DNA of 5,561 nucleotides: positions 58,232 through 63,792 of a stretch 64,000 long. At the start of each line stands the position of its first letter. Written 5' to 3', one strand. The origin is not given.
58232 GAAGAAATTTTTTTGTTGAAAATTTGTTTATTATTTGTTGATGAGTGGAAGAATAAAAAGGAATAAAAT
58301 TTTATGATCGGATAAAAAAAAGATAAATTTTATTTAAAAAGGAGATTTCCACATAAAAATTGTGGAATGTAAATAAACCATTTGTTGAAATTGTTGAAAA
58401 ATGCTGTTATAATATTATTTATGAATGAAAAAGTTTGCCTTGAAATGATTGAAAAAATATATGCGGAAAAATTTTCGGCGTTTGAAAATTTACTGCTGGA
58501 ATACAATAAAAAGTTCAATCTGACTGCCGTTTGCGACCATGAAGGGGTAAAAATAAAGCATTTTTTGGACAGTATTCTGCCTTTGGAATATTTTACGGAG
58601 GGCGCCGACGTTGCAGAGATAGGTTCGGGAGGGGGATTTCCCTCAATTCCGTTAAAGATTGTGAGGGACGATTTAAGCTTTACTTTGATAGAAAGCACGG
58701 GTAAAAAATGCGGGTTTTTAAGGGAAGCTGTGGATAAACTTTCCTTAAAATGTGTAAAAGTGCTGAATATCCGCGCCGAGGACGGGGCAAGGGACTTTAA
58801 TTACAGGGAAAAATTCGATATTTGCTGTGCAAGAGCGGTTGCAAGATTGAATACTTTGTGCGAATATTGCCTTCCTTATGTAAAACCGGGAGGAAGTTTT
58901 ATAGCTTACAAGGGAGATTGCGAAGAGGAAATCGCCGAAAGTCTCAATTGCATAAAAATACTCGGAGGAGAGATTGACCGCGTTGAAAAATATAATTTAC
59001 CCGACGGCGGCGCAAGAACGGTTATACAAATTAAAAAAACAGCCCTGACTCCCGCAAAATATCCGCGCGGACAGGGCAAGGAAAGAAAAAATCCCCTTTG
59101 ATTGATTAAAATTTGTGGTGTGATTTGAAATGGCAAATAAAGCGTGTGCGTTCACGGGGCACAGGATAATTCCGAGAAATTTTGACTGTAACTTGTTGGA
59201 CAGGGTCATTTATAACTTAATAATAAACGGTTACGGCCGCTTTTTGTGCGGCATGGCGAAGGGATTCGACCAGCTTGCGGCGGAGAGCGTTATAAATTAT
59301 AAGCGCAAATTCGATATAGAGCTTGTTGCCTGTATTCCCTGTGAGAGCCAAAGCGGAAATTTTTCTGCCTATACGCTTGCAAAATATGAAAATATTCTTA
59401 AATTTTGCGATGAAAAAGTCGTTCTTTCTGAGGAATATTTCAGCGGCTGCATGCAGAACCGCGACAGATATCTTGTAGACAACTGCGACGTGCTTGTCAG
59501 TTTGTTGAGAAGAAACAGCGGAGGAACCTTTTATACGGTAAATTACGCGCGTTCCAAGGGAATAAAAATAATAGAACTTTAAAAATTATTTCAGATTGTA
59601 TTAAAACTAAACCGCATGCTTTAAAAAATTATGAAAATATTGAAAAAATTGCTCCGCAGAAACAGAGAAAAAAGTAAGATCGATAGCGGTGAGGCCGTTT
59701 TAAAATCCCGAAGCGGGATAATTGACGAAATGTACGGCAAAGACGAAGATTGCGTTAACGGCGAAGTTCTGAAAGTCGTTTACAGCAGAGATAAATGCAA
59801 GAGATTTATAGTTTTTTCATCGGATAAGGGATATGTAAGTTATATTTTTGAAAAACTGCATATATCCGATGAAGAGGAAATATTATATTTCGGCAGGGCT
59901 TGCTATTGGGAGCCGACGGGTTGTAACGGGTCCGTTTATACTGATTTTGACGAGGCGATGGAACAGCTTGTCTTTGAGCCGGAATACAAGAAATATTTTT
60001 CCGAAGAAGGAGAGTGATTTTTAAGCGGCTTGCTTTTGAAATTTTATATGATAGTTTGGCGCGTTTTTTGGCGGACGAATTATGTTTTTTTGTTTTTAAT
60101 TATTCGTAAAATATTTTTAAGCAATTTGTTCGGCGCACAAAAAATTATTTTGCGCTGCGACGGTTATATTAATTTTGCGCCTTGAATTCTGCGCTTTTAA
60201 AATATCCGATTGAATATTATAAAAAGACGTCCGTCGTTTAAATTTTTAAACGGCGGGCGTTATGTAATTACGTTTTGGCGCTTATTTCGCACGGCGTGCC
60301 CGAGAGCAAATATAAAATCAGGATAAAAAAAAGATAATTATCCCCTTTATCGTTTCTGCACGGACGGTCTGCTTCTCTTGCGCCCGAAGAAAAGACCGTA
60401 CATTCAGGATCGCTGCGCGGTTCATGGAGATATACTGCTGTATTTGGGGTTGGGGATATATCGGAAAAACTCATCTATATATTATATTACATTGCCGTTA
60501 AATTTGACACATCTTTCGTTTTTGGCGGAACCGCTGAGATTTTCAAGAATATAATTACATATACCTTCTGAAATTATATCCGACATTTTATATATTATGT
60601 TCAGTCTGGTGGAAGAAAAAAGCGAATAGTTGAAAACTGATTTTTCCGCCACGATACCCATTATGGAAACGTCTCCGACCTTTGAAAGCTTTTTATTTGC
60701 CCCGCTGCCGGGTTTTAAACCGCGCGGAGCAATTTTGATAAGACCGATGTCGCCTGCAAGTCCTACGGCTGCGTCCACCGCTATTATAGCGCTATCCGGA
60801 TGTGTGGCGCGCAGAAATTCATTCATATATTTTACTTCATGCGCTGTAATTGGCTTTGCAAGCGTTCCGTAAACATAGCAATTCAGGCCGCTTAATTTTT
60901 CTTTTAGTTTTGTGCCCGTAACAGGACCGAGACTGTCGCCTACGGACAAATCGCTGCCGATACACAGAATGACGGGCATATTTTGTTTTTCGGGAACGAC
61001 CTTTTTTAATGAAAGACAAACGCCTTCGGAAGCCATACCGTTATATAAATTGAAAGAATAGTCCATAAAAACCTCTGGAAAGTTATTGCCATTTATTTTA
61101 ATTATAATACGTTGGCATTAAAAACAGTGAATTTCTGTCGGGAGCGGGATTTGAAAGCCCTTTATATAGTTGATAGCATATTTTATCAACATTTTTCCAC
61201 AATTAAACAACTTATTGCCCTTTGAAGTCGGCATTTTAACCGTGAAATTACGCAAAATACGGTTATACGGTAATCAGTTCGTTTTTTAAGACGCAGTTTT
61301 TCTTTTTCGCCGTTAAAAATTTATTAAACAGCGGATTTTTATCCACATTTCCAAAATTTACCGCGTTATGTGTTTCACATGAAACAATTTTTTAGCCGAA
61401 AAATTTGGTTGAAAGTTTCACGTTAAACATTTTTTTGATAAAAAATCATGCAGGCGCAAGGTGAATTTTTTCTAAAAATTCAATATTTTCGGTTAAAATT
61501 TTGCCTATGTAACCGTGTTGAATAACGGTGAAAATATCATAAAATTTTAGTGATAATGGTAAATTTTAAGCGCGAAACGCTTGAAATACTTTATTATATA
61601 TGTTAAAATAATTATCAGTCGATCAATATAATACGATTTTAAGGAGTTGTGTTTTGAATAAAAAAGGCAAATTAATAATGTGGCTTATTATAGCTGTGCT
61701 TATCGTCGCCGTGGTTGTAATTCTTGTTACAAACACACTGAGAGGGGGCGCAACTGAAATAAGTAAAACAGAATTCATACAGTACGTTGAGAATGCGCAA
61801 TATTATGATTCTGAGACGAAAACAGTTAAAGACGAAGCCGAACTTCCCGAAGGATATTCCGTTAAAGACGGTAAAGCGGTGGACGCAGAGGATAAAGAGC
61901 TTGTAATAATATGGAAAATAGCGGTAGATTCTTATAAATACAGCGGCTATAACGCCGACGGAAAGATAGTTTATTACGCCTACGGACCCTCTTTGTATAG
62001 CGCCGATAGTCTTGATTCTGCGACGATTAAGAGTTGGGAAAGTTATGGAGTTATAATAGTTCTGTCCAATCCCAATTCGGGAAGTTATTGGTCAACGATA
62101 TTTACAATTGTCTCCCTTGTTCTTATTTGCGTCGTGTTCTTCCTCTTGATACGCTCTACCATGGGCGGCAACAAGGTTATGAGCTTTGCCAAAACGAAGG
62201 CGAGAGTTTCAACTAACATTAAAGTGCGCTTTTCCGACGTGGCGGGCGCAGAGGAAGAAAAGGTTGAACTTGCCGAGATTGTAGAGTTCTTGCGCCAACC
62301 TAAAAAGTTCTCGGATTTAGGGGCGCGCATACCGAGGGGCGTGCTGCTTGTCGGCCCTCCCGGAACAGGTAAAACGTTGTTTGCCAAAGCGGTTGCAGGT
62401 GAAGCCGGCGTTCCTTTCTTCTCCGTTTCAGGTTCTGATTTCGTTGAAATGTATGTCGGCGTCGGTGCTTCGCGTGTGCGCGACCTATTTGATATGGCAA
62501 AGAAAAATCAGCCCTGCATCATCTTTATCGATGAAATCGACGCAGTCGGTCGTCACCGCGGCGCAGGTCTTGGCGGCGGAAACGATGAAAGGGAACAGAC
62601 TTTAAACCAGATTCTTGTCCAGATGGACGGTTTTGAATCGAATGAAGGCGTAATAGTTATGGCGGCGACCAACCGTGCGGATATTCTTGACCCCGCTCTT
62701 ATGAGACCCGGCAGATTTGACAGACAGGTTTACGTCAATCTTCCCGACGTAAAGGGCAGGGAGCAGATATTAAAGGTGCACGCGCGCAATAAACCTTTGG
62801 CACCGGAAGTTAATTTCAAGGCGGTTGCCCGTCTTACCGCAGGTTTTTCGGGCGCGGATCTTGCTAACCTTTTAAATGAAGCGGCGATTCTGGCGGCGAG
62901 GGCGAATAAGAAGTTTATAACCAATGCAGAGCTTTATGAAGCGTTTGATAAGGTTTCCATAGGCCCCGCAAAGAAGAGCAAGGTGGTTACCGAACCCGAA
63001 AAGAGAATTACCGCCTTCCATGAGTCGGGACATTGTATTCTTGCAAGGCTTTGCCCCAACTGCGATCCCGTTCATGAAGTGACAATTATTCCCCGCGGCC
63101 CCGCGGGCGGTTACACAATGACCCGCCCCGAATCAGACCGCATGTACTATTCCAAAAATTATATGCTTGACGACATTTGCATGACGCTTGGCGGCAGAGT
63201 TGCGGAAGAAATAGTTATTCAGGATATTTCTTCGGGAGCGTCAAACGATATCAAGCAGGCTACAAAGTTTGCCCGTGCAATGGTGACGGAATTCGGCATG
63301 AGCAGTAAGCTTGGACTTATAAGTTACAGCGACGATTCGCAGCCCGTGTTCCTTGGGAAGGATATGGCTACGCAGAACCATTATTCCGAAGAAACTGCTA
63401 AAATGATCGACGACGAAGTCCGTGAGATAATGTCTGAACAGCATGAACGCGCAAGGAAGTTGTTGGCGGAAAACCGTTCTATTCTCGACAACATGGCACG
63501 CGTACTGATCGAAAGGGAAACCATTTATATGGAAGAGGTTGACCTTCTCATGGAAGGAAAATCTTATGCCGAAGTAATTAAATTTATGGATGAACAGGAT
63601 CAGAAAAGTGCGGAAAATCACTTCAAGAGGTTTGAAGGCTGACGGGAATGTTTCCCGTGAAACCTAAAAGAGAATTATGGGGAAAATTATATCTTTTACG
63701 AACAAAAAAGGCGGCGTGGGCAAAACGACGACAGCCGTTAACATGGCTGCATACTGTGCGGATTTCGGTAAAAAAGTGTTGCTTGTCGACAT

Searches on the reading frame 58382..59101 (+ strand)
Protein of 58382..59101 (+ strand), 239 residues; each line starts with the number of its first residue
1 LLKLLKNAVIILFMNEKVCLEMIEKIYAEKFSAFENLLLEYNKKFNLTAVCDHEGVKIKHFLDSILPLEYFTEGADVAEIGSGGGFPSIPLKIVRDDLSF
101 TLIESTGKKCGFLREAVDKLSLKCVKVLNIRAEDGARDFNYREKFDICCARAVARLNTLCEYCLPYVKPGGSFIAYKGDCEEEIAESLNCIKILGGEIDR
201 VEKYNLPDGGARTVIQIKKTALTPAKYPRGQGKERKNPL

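Call 60: search_protein_families(library=pfam, proteins=[window:58382-59101:+], max_evalue=0.0001)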
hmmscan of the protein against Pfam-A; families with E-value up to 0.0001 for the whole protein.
window:58382-59101:+ (239 aa): 1 family
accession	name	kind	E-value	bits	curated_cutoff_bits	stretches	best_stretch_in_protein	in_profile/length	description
PF02527.21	GidB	-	1.6e-45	155.1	27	1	29-188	3-160/184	rRNA small subunit methyltransferase G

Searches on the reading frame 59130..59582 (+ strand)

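Call 60: search_protein_families(library=pfam, proteins=[window:59130-59582:+], max_evalue=0.0001)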
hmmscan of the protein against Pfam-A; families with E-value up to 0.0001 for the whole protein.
window:59130-59582:+ (150 aa): 1 family
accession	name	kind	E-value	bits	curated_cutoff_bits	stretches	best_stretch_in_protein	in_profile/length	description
PF06908.16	YpsA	-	2.9e-10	40.8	27.7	1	23-131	28-140/168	YspA SLOG family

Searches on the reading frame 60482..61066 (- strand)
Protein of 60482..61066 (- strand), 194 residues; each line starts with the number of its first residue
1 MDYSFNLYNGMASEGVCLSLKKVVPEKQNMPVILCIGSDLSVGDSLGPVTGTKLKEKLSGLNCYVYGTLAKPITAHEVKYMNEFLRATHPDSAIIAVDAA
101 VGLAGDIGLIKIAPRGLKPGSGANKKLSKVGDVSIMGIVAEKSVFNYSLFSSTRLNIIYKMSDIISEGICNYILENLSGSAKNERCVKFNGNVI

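Call 60: search_protein_families(library=pfam, proteins=[window:60482-61066:-], max_evalue=0.0001)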
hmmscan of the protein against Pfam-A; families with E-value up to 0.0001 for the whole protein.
window:60482-61066:- (194 aa): 1 family
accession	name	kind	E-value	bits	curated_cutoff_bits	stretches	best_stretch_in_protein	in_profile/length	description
PF06866.16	DUF1256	-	7.9e-42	142.9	27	1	11-168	8-164/164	Protein of unknown function (DUF1256)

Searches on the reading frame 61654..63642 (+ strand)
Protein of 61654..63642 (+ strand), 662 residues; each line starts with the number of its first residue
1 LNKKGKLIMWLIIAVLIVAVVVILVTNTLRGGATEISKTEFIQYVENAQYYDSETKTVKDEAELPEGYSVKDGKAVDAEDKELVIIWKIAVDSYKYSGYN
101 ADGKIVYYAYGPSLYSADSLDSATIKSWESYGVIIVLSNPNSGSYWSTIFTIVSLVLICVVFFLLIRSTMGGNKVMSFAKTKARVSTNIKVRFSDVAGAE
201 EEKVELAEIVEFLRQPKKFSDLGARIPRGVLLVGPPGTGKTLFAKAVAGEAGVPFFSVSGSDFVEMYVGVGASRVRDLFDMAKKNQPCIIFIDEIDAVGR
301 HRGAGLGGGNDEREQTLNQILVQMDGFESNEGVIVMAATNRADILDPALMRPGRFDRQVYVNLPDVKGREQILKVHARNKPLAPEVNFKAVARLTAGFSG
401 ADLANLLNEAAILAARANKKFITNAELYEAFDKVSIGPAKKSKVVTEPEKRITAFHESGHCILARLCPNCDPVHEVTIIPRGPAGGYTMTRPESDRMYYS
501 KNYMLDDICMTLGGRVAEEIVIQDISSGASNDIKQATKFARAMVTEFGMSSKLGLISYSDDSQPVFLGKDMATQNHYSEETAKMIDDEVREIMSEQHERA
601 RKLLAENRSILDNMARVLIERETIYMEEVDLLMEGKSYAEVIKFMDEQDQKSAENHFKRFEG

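Call 60: search_protein_families(library=pfam, proteins=[window:61654-63642:+], max_evalue=0.0001)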
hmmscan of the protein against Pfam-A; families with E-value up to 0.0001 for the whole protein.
window:61654-63642:+ (662 aa): 5 families
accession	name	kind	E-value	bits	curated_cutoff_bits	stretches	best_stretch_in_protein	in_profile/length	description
PF01434.24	Peptidase_M41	-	1.8e-68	230.6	29.9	1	444-630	2-189/191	Peptidase family M41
PF00004.35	AAA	-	5.9e-48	163.1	21.2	1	230-362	1-130/131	ATPase family associated with various cellular activities (AAA)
PF17862.7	AAA_lid_3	-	6e-13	48.5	27.2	1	386-427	2-43/45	AAA+ lid domain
PF07728.20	AAA_5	-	1.4e-05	25.5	22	0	229-343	1-125/139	AAA domain (dynein-related subfamily)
PF06480.20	FtsH_ext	-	1.7e-05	25.4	25.5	1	7-134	1-97/103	FtsH Extracellular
